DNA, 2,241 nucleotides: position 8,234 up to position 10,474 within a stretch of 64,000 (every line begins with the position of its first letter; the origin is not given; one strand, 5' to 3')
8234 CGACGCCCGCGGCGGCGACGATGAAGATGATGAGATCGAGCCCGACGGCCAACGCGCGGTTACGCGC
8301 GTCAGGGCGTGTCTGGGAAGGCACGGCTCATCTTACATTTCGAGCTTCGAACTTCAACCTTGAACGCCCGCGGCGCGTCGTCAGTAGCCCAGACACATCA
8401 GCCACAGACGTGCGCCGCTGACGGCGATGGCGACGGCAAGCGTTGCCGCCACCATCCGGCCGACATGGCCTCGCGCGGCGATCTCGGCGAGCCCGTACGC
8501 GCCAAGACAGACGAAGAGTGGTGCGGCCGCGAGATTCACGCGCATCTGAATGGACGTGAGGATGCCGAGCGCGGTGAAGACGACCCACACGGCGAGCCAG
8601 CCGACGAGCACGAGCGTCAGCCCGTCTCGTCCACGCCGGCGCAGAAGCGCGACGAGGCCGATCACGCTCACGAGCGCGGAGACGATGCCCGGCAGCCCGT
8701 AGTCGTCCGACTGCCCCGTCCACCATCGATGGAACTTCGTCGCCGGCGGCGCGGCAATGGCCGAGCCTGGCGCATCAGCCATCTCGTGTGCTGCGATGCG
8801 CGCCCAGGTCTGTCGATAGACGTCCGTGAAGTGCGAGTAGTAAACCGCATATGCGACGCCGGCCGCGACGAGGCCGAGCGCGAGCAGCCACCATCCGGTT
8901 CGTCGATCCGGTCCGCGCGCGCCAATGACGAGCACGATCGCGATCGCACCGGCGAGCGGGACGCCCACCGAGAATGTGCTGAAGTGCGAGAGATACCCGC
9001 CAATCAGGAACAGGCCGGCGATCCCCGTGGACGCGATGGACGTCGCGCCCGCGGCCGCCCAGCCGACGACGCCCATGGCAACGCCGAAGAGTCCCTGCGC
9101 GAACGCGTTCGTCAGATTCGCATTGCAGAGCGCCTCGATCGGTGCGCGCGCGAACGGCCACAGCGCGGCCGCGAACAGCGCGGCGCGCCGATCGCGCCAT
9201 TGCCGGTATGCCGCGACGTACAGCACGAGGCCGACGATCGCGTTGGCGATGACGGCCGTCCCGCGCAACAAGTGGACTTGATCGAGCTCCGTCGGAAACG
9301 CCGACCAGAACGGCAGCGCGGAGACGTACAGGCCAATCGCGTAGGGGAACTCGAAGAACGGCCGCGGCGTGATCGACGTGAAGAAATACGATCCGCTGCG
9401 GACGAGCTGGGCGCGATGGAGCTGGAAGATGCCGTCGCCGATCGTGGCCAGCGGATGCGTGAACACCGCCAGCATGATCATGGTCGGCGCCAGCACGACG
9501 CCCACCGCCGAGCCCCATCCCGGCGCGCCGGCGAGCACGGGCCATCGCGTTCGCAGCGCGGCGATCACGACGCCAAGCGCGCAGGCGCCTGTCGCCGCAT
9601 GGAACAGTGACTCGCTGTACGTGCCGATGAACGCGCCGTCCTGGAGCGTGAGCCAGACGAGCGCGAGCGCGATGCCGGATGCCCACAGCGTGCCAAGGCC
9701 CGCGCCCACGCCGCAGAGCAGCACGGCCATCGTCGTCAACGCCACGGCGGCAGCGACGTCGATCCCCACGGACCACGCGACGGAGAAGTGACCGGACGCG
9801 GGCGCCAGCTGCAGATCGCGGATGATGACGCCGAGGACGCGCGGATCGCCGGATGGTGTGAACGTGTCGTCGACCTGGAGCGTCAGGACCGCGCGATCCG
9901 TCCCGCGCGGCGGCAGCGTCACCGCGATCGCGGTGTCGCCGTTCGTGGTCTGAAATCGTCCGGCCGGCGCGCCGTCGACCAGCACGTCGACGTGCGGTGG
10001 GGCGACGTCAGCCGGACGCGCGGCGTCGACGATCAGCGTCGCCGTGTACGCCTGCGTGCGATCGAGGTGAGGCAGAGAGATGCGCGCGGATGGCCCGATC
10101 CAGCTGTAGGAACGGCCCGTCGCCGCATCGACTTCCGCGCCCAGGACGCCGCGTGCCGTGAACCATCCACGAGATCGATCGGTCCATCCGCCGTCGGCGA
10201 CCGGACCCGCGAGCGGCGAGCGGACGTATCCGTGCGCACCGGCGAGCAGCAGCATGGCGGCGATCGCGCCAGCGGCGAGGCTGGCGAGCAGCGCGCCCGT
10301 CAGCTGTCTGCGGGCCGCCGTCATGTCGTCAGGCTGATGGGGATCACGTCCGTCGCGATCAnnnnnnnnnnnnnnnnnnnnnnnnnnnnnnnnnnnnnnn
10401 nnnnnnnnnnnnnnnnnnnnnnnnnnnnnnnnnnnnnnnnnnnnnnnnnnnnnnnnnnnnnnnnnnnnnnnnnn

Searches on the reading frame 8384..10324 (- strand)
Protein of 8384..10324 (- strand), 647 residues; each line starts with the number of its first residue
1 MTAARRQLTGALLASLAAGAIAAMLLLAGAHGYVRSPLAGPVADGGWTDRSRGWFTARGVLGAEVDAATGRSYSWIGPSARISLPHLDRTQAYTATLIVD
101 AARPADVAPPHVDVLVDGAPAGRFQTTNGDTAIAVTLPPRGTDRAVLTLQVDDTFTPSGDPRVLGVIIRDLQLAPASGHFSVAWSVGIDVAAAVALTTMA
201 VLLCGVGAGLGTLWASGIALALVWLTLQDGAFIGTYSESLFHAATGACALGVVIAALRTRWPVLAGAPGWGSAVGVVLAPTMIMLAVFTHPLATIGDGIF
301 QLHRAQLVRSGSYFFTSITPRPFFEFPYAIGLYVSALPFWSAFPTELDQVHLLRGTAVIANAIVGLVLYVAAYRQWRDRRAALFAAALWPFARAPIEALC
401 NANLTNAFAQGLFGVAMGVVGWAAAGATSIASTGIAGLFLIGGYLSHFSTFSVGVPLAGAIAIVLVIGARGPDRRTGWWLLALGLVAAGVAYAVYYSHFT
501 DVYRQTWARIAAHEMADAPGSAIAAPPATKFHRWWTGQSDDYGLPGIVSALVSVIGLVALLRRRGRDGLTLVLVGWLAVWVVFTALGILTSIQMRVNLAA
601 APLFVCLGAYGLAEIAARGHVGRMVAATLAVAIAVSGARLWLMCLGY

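Call 5: search_protein_families(library=pfam, proteins=[window:8384-10324:-], max_evalue=0.01)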
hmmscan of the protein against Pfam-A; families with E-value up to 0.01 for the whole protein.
window:8384-10324:- (647 aa): 0 families

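Call 8: search_protein_families(library=ncbifam, proteins=[window:8384-10324:-], max_evalue=0.01)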
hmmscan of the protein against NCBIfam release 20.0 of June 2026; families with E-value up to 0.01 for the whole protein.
window:8384-10324:- (647 aa): 0 families

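Call 15: find_homologous_proteins(query=window:8384-10324:-, max_evalue=0.001)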
Query window:8384-10324:- (647 aa): 221 proteins with E <= 0.001 among 8000 candidates; the best 120 are listed.
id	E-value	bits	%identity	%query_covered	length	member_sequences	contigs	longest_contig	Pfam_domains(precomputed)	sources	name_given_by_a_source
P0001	0.0e+0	1388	99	100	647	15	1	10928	-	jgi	jgi:hypothetical protein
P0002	0.0e+0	1286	90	100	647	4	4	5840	-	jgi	jgi:hypothetical protein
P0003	0.0e+0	1130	78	100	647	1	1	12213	-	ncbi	-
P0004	0.0e+0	1115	77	100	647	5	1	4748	-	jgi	jgi:hypothetical protein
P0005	2.4e-236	804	60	94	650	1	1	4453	-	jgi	jgi:hypothetical protein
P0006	1.0e-234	799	58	99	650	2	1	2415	-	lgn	-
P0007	4.0e-234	797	60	97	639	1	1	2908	-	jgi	jgi:hypothetical protein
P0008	8.5e-233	793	59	99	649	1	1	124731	-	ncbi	ncbi:MAG: hypothetical protein ABI634_00900 [Acidobacteriota bacterium]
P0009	4.2e-230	784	60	96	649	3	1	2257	-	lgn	-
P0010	2.1e-229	782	58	99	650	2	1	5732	-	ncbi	-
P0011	2.5e-227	775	59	94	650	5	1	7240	-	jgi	-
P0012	4.5e-225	767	57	100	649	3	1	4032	-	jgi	-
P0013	5.2e-224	764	58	94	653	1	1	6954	-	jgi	jgi:hypothetical protein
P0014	4.9e-220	751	57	100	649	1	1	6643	-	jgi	jgi:hypothetical protein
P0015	3.4e-210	718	57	94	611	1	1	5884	-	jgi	jgi:hypothetical protein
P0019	4.4e-194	665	51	94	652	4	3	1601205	-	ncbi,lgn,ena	-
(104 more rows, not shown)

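Call 17: find_encoding_contigs(protein=P0019, flank=10000, max_places=2)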
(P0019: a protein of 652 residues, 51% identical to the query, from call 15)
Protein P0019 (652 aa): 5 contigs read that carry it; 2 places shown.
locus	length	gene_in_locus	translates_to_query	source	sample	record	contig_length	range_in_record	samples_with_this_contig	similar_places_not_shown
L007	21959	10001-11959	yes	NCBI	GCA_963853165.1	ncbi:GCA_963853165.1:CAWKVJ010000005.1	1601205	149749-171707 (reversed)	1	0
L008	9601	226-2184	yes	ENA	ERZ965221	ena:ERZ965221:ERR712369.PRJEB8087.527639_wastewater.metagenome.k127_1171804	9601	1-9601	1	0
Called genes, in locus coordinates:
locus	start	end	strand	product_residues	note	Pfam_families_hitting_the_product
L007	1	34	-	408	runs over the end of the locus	PF04055:Radical_SAM, PF13186:SPASM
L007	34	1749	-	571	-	PF13231:PMT_2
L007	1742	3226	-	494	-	PF01943:Polysacc_synt, PF13440:Polysacc_synt_3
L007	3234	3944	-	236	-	PF13489:Methyltransf_23, PF07021:MetW (faint), PF13847:Methyltransf_31 (faint), PF08241:Methyltransf_11, PF08242:Methyltransf_12 (weak), PF13649:Methyltransf_25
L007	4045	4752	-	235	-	-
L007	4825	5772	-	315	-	PF04055:Radical_SAM, PF13186:SPASM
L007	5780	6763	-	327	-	PF01073:3Beta_HSD, PF01370:Epimerase, PF02719:Polysacc_synt_2, PF04321:RmlD_sub_bind, PF16363:GDP_Man_Dehyd, PF07993:NAD_binding_4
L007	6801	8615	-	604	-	-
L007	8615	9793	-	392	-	PF01075:Glyco_transf_9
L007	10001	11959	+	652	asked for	-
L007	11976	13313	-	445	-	-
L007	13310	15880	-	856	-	PF13231:PMT_2 (weak)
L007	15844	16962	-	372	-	PF01041:DegT_DnrJ_EryC1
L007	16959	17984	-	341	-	PF01073:3Beta_HSD, PF01370:Epimerase, PF02719:Polysacc_synt_2 (faint), PF04321:RmlD_sub_bind, PF16363:GDP_Man_Dehyd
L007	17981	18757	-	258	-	PF13641:Glyco_tranf_2_3, PF00535:Glycos_transf_2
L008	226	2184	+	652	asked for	-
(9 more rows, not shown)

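Call 19: search_solved_structures(query=A1, max_evalue=1)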
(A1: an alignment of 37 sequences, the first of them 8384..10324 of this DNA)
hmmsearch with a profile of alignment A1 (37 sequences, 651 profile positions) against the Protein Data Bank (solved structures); distinct sequences matched with E-value up to 1: 1.
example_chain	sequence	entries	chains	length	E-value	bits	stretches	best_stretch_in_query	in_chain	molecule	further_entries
7n1j_B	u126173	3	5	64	0.45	12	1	503-543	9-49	Binder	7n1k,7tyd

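Call 20: find_related_loci(query=A1, collection=genome_contigs, flank=10000)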
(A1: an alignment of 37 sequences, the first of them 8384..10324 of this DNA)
Query A1 (647 aa) in genome_contigs; peptide patterns used: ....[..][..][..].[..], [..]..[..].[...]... (x = any residue, [..] = any of these).
91 stretches matched a pattern; 57 encode a relative of the query (tblastn E <= 1e-3); 56 distinct loci.
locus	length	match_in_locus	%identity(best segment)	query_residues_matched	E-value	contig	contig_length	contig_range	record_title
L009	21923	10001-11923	59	6-646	0e+0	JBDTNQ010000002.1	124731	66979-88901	MAG: Acidobacteriota bacterium isolate cluster3_bin.154 NODE_198_length_124731_cov_17.464524, whole genome shotgun seque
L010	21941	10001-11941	52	2-647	0e+0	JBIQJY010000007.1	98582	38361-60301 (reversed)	MAG: Acidobacteriota bacterium isolate mag.79f NODE_295_length_98582, whole genome shotgun sequence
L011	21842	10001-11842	49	38-646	5e-164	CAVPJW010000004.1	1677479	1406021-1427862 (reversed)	MAG: uncultured Acidobacteriota bacterium isolate MFD10007.bin.1.176 genome assembly, contig: contig_23715, whole genome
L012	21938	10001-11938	46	4-646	2e-160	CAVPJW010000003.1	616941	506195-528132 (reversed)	MAG: uncultured Acidobacteriota bacterium isolate MFD10007.bin.1.176 genome assembly, contig: contig_15402, whole genome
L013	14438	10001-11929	49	6-645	3e-165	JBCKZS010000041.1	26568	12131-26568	Vicinamibacterales bacterium isolate SLM_MC1B_24-G04 Node_41_length_26568_cov_76.266789, whole genome shotgun sequence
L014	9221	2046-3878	48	38-645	7e-150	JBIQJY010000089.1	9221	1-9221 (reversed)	MAG: Acidobacteriota bacterium isolate mag.79f NODE_8371_length_9221, whole genome shotgun sequence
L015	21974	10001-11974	42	12-646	7e-138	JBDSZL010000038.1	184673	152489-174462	MAG: Vicinamibacterales bacterium isolate cluster1_bin.85 k127_15002828, whole genome shotgun sequence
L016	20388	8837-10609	45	5-597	1e-134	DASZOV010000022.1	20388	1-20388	MAG TPA_asm: Vicinamibacterales bacterium isolate SMAG_U5954 k141_266340, whole genome shotgun sequence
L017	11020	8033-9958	43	7-647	7e-133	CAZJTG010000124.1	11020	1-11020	MAG TPA_asm: uncultured Solibacteraceae bacterium isolate SRP287453_co1_3 genome assembly, contig: NODE_11379_length_110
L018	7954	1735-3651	45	5-645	4e-132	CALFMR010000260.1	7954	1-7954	MAG TPA_asm: uncultured Acidobacteria bacterium isolate ERR1654120_bin.28_CONCOCT_v1.1_MAG genome assembly, contig: ERZ1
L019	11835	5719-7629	43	11-645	9e-129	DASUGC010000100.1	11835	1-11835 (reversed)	MAG TPA_asm: Vicinamibacterales bacterium isolate SMAG_U1395 k141_199232, whole genome shotgun sequence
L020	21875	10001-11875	44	18-646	7e-126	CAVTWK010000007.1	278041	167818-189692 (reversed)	MAG: uncultured Acidobacteriota bacterium isolate MFD04651.bin.2.167 genome assembly, contig: contig_48482, whole genome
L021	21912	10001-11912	44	6-645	1e-129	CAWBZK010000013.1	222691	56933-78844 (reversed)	MAG: uncultured Acidobacteriota bacterium isolate MFD03066.bin.2.245 genome assembly, contig: contig_43371, whole genome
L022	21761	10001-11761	40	12-603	5e-98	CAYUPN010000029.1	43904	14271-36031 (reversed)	MAG TPA_asm: uncultured Bifidobacteriaceae bacterium isolate SRP263527_co1_167 genome assembly, contig: NODE_591_length_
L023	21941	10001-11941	49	2-646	3e-169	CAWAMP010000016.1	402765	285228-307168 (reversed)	MAG: uncultured Acidobacteriota bacterium isolate MFD02979.bin.1.171 genome assembly, contig: contig_62773, whole genome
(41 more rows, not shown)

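Call 25: predict_structure(alignment_id=A1)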
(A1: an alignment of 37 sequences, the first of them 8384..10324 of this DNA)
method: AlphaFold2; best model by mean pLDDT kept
length: 647 residues; sequences in the alignment: 37
mean_pLDDT: 90.3   pTM: 0.90
mean pLDDT of the five models: 90.3, 87.5, 86.7, 86.1, 83.6
residues with pLDDT >= 90: 435; 70-90: 183; 50-70: 26; < 50: 3
segments of 3 or more residues with pLDDT < 50: none
pLDDT, mean of each block of 10 residues (from residue 1): 81 96 97 92 66 89 81 89 96 96 89 96 93 96 94 88 91 96 96 98 93 96 96 95 97 95 88 96 94 83 89 80 72 93 87 94 96 94 96 91 90 95 88 93 91 92 92 87 94 91 82 57 75 81 85 97 93 95 88 81 96 97 97 94 87
secondary structure, 60 per line:
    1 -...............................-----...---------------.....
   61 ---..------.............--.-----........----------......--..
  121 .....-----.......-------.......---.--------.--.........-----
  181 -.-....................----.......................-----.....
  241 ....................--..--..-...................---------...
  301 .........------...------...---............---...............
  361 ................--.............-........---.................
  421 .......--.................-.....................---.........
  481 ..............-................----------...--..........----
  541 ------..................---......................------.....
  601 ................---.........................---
elements in order: H2-32 E38-40 E56-60 E72-84 E93-100 E111-116 E119-125 E131-137 E145-151 E167-175 H184-203 H208-230 H236-260 H270-288 H298-309 E316-318 E325-327 H331-342 H346-376 H379-391 H393-400 H404-427 H430-446 H448-468 H472-494 H496-511 H527-536 H547-564 H568-589 H596-616 H620-644

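Call 27: fold_search(model_id=the predicted structure, library=pdb)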
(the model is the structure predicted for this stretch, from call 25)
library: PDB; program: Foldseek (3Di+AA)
matches with E <= 10: 835; with E <= 0.001: 12
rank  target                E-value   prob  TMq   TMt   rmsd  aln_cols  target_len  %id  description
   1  6ftg_5                1.1e-04  1.00  0.38  0.38  14.9       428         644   10  Subtomogram average of OST-containing ribosome-translocon complexes from canine rough microsomal membranes (released 2018-03-21)
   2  9n9j_I                1.1e-04  1.00  0.36  0.34  13.1       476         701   10  Structure of a GRP94 folding intermediate engaged with a CCDC134- and FKBP11-bound secretory translocon (released 2025-11-19)
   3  8age_A                1.2e-04  1.00  0.39  0.40  11.1       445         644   13  Structure of yeast oligosaccharylransferase complex with acceptor peptide bound (released 2022-12-07)
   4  7oci_F                1.2e-04  1.00  0.38  0.38  12.4       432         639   12  Cryo-EM structure of yeast Ost6p containing oligosaccharyltransferase complex (released 2022-02-16)
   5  6s7o_A                1.3e-04  1.00  0.39  0.39  10.0       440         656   12  Cryo-EM structure of human oligosaccharyltransferase complex OST-A (released 2019-12-18)
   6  8b6l_I                1.6e-04  1.00  0.37  0.35  11.3       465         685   11  Subtomogram average of the human Sec61-TRAP-OSTA-translocon (released 2022-12-07)
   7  8pn9_A                2.0e-04  1.00  0.38  0.37  12.1       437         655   12  Structure of human oligosaccharyltransferase OST-A complex bound to NGI-1 (released 2024-05-08)
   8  8agc_A                2.4e-04  1.00  0.37  0.35  13.7       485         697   13  Structure of yeast oligosaccharylransferase complex with lipid-linked oligosaccharide and non-acceptor peptide bound (released 2022-12-07)
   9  8wc1                  8.5e-04  1.00  0.11  0.39   9.9       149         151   13  A carbohydrate binding domain of a putative pectate lyase (released 2024-09-18)
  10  7zlh_A                8.5e-04  1.00  0.31  0.30  15.0       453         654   11  Cryo-EM structure of C-mannosyltransferase CeDPY19, in apo state, bound to CMT2-Fab and anti-Fab nanobody (released 2023-01-11)
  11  6c26_A                9.3e-04  1.00  0.36  0.36  14.1       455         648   14  The Cryo-EM structure of a eukaryotic oligosaccharyl transferase complex (released 2018-01-31)
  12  2w1w_A                9.7e-04  1.00  0.15  0.59   4.5       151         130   13  Native structure of a family 35 carbohydrate binding module from Clostridium thermocellum (released 2009-01-20)
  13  5by3                  1.2e-03  1.00  0.15  0.13   5.1       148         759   18  A novel family GH115 4-O-Methyl-alpha-glucuronidase, BtGH115A, with specificity for decorated arabinogalactans (released 2015-07-22)
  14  3zm8_A                1.4e-03  1.00  0.13  0.18   6.3       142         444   18  Crystal structure of Podospora anserina GH26-CBM35 beta-(1,4)- mannanase (released 2013-04-17)
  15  8if8_B                1.4e-03  1.00  0.38  0.39  10.4       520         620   17  Arabinosyltransferase AftA (released 2023-05-31)
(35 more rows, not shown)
